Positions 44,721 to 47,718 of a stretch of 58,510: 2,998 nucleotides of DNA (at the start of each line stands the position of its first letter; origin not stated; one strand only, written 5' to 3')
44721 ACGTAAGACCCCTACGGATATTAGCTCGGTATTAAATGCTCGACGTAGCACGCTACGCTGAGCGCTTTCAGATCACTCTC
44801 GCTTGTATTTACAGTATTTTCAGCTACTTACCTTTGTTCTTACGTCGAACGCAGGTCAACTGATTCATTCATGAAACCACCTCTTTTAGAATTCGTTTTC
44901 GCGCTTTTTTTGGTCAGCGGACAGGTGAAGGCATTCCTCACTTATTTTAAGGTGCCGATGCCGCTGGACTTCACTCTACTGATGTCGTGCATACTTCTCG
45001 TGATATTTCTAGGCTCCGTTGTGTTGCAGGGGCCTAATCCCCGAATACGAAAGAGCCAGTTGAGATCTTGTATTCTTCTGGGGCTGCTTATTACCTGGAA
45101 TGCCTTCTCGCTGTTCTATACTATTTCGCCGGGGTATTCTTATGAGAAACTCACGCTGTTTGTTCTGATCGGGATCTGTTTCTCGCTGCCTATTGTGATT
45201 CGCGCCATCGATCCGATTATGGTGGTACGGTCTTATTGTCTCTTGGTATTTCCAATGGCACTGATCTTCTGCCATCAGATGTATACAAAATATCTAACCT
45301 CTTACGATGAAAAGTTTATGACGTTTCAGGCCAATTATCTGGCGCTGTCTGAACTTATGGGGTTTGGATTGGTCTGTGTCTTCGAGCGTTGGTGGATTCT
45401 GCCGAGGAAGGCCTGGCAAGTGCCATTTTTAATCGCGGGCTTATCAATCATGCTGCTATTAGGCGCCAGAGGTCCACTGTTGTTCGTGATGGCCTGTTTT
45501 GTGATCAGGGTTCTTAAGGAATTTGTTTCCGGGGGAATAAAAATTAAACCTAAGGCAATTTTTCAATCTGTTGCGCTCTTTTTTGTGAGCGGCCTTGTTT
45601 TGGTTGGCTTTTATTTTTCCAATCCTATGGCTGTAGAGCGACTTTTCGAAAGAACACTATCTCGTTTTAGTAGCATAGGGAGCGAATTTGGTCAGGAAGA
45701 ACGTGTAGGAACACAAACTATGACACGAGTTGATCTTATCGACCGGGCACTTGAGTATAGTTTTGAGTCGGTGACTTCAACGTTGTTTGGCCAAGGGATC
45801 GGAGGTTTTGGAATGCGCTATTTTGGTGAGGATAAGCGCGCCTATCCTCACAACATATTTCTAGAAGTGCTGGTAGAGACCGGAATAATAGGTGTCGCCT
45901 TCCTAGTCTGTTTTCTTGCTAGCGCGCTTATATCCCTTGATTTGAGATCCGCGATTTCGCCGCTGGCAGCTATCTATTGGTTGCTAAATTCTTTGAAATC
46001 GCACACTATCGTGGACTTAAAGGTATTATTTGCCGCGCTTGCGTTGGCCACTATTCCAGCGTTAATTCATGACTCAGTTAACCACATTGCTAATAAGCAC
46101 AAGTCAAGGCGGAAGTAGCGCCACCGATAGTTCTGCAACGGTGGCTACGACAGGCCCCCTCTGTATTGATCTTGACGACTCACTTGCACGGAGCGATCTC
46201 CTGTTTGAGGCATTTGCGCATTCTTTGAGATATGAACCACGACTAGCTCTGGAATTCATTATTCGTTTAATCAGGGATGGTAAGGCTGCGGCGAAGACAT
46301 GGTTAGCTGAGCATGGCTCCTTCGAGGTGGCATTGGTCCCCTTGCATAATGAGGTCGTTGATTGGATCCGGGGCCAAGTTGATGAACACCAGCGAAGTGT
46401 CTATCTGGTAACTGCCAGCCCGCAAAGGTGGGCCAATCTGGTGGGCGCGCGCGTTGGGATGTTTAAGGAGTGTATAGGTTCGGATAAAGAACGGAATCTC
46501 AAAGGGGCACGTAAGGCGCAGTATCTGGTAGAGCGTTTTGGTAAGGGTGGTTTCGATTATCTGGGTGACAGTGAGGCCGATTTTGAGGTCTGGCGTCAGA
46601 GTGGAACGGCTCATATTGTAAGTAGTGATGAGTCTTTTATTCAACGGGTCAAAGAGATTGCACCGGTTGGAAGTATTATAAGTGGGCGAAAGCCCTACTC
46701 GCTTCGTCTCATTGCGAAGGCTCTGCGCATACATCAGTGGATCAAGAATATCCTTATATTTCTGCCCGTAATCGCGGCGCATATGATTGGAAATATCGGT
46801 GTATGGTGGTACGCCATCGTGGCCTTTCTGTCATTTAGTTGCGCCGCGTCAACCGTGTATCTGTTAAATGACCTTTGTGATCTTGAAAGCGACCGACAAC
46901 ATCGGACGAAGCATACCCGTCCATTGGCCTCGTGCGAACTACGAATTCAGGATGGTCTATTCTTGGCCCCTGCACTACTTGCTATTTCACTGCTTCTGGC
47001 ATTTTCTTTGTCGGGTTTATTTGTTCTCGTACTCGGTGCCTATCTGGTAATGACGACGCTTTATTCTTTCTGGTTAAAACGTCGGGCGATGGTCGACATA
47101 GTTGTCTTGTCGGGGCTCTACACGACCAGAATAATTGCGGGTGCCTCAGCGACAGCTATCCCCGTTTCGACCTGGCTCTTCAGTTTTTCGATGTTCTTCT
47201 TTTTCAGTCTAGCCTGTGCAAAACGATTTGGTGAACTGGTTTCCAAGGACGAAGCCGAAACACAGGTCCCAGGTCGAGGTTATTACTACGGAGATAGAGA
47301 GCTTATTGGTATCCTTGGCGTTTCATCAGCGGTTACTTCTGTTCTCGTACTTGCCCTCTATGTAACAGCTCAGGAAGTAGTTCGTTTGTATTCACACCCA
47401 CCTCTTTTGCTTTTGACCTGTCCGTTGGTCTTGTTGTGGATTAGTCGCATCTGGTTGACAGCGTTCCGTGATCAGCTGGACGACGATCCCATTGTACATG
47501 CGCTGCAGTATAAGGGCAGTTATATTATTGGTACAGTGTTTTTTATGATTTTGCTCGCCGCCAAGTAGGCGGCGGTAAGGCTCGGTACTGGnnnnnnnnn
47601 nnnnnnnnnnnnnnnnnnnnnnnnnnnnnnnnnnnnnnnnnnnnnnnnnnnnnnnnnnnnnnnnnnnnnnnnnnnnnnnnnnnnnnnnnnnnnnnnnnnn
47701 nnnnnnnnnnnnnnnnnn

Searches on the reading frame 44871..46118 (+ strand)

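Call 38: search_protein_families(library=pfam, proteins=[window:44871-46118:+])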
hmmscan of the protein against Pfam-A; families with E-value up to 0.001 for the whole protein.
window:44871-46118:+ (415 aa): 1 family
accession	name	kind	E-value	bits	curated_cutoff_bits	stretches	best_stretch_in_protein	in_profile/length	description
PF04932.20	Wzy_C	-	8e-09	35.9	31.7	1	187-345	3-148/149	O-Antigen ligase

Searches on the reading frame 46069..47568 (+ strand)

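Call 38: search_protein_families(library=pfam, proteins=[window:46069-47568:+])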
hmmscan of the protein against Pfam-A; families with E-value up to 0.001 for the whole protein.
window:46069-47568:+ (499 aa): 2 families
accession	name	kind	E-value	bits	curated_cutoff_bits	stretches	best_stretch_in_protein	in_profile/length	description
PF01040.23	UbiA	-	5.7e-21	75.4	34.2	1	235-468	6-236/250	UbiA prenyltransferase family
PF12710.13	HAD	-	0.00055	20.8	27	0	44-146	38-152/189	haloacid dehalogenase-like hydrolase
